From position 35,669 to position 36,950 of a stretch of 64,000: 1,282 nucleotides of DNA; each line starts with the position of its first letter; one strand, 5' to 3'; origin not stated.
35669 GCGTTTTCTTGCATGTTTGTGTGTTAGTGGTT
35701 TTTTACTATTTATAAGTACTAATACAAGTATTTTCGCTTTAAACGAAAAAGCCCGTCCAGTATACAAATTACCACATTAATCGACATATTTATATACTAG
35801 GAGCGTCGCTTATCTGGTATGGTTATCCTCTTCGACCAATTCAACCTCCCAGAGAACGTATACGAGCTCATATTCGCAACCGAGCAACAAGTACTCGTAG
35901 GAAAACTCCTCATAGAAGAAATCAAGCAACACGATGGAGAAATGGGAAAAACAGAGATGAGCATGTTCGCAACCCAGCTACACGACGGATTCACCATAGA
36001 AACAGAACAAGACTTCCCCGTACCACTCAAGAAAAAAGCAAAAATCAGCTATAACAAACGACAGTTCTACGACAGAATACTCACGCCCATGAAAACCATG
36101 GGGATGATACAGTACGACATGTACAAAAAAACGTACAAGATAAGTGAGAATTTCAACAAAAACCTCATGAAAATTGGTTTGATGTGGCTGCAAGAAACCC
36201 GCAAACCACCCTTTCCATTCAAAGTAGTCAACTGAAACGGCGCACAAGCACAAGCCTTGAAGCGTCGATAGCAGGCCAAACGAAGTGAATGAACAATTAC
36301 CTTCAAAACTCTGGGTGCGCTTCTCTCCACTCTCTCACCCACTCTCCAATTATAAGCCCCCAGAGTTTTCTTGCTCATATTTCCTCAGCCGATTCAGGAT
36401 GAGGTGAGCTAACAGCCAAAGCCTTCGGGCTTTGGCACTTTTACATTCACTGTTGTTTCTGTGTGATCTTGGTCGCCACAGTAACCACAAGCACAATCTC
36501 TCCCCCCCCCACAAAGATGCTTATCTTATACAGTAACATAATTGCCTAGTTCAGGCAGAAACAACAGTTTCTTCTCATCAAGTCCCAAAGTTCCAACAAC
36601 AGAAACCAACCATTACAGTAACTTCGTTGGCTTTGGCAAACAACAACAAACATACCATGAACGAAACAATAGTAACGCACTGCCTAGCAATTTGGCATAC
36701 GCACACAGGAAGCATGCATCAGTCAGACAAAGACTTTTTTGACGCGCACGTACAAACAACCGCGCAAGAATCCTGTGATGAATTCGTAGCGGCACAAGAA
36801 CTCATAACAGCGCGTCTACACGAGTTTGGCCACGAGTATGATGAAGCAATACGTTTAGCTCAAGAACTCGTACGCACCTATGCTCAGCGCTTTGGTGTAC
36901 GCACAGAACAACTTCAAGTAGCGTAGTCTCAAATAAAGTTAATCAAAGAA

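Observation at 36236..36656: Highly structured ~400-nt intergenic region: candidate undescribed ncRNA with a cloverleaf-like core and a UUCG-capped perfect hairpin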

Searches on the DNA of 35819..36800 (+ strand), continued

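Call 72: search_with_rna_model(model_id=R2, sources=[L029, L035, L074, L043, L056, L026, L058, L050, L020, L023, L042, L016, L068, L075, L048, L015, L019, L047], max_evalue=1, show_alignments=6, make_alignment=true)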
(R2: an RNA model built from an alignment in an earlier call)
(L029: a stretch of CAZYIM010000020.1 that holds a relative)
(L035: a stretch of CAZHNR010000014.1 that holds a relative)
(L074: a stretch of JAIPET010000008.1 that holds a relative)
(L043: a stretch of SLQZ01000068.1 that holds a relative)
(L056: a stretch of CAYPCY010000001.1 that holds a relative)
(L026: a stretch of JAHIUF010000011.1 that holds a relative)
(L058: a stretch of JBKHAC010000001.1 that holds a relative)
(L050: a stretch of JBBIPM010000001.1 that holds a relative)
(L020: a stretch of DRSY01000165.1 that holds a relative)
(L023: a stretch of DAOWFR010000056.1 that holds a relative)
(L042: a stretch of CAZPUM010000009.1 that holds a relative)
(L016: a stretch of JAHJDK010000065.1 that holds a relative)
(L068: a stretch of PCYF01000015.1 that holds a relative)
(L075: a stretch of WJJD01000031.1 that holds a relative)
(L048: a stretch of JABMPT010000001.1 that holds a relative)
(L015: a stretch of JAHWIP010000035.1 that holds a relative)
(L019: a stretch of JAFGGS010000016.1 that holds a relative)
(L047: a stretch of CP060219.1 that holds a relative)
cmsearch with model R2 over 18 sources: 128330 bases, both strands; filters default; matches with E-value up to 1: 18.
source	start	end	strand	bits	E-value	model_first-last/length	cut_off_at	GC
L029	4414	4547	+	25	0.00048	1-170/170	no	0.39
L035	642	727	+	24.1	0.00079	1-170/170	no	0.41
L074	4415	4510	+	20.8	0.0054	1-170/170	no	0.41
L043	966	1068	+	20.3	0.0074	1-170/170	no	0.44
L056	4400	4518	+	20.2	0.0078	1-170/170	no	0.33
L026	4422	4564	+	19.5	0.012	1-170/170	no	0.33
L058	4417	4551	+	19.2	0.014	1-170/170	no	0.32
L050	4507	4609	+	18.8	0.017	1-170/170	no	0.61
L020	2514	2613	+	18.7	0.018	1-170/170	no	0.37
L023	4437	4525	+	18.6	0.019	1-170/170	no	0.37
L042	2101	2263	+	18.5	0.02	1-170/170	no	0.48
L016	467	571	+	18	0.027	1-170/170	no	0.4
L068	4419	4531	+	16.6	0.061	1-170/170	no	0.35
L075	4499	4643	+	16.2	0.077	1-170/170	no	0.34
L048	4412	4597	+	15.8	0.1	1-170/170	no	0.39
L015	4444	4532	+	15.6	0.11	1-170/170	no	0.37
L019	4414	4523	+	15.4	0.12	1-170/170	no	0.43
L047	4405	4569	+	14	0.27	1-170/170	no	0.41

Alignment A10: 18 matches aligned to the model, 292 columns, each read 5' to 3' on its own strand. Consensus structure (alignment columns), stored with it:
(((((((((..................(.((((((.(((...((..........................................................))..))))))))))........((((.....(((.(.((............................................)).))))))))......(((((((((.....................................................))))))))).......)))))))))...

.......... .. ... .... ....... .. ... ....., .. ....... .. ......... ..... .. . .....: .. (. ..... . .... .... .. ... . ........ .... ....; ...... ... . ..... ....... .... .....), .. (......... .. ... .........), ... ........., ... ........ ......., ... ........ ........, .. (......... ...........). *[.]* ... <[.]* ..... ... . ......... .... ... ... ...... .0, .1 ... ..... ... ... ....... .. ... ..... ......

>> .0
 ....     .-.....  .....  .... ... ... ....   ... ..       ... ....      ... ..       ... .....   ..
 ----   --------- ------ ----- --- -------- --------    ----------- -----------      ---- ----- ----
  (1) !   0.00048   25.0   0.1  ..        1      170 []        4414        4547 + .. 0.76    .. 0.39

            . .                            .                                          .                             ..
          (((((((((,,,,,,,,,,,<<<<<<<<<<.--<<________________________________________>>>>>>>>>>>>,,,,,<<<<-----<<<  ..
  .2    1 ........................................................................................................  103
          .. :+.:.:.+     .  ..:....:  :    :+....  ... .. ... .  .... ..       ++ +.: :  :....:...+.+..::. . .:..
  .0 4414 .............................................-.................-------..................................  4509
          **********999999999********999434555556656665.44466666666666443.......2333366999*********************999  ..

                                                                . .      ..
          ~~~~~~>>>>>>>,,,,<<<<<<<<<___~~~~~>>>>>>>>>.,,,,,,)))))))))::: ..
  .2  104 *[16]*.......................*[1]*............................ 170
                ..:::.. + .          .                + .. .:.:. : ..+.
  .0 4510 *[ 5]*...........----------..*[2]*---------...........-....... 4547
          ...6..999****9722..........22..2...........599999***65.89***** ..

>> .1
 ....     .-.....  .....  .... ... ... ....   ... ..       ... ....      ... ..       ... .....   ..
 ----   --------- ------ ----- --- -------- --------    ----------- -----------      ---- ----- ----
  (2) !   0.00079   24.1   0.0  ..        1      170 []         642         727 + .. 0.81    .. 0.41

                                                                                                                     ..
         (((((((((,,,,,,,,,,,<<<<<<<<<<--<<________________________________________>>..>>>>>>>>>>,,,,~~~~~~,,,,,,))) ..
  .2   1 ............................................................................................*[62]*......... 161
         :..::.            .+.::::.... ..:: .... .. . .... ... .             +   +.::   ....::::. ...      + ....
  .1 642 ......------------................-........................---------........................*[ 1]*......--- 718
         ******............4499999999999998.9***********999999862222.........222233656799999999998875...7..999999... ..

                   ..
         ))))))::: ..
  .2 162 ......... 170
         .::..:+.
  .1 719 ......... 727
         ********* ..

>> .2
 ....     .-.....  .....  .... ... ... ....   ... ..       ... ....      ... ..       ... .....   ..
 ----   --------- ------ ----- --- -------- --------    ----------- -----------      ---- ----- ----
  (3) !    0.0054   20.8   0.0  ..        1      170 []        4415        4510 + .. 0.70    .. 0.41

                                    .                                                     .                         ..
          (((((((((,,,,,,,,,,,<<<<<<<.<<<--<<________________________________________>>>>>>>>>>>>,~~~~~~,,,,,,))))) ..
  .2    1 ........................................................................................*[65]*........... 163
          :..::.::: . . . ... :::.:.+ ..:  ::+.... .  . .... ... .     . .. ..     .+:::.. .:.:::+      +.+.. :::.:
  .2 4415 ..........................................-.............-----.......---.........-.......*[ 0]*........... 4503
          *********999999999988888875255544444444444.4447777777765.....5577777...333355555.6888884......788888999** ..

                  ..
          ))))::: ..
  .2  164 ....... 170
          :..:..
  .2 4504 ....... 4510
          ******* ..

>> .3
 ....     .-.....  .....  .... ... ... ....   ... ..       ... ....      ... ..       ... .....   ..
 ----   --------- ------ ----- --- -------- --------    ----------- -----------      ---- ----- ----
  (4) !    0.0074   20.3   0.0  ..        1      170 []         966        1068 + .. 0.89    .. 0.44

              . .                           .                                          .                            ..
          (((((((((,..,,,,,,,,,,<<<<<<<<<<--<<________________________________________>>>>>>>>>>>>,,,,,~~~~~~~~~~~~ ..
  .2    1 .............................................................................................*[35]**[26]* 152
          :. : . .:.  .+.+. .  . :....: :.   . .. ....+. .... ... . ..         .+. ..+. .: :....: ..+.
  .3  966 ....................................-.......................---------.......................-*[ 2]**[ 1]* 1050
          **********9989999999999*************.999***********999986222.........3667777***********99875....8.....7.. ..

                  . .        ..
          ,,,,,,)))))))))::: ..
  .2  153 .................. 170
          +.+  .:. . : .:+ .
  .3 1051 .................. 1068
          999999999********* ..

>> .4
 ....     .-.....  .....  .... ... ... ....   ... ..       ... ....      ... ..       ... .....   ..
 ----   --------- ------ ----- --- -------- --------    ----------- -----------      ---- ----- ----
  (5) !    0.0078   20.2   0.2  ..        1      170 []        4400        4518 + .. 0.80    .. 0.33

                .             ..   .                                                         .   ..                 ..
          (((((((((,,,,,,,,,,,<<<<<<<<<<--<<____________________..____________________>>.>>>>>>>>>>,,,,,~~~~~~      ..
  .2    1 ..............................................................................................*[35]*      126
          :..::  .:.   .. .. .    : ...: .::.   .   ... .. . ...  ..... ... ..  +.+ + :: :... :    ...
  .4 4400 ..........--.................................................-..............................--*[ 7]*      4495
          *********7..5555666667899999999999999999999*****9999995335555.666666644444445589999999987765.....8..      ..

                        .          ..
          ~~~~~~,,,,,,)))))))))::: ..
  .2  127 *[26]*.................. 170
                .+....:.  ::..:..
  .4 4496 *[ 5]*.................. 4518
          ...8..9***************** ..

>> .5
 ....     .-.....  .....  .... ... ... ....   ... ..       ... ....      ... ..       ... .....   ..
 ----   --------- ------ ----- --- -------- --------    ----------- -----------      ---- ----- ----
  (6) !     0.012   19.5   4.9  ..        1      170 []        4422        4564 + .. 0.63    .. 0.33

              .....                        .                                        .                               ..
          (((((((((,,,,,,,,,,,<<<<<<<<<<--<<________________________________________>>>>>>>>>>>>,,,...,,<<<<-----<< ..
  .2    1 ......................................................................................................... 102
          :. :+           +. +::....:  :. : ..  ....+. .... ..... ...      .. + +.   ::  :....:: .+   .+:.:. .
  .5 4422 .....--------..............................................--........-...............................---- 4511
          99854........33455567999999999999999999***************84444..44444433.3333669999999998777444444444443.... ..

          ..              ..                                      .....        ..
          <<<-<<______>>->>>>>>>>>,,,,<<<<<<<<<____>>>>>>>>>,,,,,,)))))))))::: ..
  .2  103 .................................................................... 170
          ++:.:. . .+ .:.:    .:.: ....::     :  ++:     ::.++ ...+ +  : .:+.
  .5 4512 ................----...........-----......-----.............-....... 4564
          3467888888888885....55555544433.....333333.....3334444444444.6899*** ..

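Call 78: build_rna_model(alignment_id=A11)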
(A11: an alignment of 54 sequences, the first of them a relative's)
Model R3 built from alignment A11 (54 sequences, 150 columns); structure: RNAalifold consensus.
model positions 78; base pairs 6; branch points 0; effective number of sequences 54; information 0.682 bits per position. Calibrated on 0.2 Mb of random sequence (short: E-values are rough).
structure used (alignment columns):
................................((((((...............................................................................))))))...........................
